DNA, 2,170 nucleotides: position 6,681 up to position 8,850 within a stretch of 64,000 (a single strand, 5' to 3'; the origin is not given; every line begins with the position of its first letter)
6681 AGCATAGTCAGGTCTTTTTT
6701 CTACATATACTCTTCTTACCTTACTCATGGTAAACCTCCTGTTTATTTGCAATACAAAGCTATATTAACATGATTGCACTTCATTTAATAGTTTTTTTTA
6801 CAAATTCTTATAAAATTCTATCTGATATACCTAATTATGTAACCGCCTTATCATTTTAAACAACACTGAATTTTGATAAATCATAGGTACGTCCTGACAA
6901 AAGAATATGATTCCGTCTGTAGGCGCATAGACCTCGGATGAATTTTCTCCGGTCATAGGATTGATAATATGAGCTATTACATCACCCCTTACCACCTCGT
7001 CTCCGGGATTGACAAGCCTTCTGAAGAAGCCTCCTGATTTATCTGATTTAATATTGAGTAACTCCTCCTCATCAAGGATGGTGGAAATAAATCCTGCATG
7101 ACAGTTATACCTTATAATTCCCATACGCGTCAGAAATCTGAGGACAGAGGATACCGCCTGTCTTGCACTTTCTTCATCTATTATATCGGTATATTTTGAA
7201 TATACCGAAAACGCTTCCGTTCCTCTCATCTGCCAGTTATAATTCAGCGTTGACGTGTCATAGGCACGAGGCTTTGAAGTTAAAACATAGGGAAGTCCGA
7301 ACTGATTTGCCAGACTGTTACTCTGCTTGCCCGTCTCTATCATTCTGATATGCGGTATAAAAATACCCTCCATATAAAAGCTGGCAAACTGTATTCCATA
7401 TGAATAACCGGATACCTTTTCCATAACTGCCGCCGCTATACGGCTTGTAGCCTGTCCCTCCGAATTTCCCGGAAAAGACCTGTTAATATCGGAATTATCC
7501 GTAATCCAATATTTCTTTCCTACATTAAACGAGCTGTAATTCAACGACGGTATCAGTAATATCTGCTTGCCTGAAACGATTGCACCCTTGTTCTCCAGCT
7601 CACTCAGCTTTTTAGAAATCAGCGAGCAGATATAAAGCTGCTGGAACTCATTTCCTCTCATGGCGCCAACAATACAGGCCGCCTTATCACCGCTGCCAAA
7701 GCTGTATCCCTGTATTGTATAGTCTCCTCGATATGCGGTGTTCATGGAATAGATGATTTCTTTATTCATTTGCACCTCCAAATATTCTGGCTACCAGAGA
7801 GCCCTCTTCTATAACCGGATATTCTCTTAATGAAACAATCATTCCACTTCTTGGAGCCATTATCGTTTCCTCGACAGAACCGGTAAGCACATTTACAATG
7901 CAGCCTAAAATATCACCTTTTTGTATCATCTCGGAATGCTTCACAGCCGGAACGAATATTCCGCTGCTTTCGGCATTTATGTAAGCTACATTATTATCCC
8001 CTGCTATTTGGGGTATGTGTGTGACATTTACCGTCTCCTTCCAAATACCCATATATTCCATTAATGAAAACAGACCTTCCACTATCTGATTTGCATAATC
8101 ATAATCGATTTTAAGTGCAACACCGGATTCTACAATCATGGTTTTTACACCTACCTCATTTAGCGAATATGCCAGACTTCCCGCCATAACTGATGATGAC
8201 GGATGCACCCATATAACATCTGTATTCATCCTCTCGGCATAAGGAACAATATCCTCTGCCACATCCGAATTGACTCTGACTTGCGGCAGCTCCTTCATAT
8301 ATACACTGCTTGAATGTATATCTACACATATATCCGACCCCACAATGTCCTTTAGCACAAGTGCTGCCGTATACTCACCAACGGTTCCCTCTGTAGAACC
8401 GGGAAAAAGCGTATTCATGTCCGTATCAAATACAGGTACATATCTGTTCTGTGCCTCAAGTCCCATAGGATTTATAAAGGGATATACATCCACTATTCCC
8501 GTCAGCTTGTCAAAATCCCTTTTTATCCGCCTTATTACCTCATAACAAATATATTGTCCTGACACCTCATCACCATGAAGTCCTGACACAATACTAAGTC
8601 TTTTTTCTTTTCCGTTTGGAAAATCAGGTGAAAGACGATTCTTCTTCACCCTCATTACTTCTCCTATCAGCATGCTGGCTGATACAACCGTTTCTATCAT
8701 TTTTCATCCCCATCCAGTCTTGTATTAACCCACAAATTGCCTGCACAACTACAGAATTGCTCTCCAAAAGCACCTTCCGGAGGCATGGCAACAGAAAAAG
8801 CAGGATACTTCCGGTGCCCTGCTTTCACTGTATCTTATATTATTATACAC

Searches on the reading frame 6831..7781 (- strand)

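Call 3: search_protein_families(library=pfam, proteins=[window:6831-7781:-])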
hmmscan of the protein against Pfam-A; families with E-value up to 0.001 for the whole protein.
window:6831-7781:- (316 aa): 1 family
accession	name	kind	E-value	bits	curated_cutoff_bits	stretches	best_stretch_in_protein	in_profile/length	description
PF24827.1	AstE_AspA_cat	-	2.3e-07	31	25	1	34-173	4-148/192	Succinylglutamate desuccinylase/Aspartoacylase catalytic domain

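Call 52: search_protein_families(library=ncbifam, proteins=[window:6831-7781:-], max_evalue=0.00001)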
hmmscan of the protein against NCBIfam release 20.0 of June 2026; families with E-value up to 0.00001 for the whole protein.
window:6831-7781:- (316 aa): 1 family
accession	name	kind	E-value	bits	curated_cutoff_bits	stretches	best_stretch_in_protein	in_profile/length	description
TIGR02994.1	ectoine_eutE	equivalog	1.1e-12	47.6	402.7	1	35-121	50-130/325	N(2)-acetyl-L-2,4-diaminobutanoate deacetylase DoeB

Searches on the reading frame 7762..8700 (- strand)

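Call 3: search_protein_families(library=pfam, proteins=[window:7762-8700:-])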
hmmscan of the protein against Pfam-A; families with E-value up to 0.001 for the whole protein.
window:7762-8700:- (312 aa): 1 family
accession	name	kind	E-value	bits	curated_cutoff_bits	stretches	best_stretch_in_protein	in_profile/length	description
PF24827.1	AstE_AspA_cat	-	1.3e-23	84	25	1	33-216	3-191/192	Succinylglutamate desuccinylase/Aspartoacylase catalytic domain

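Call 52: search_protein_families(library=ncbifam, proteins=[window:7762-8700:-], max_evalue=0.00001)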
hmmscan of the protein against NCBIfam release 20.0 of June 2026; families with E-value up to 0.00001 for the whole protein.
window:7762-8700:- (312 aa): 1 family
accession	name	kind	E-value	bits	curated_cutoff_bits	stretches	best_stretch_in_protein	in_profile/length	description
TIGR02994.1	ectoine_eutE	equivalog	8.7e-16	57.8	402.7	1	29-304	44-322/325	N(2)-acetyl-L-2,4-diaminobutanoate deacetylase DoeB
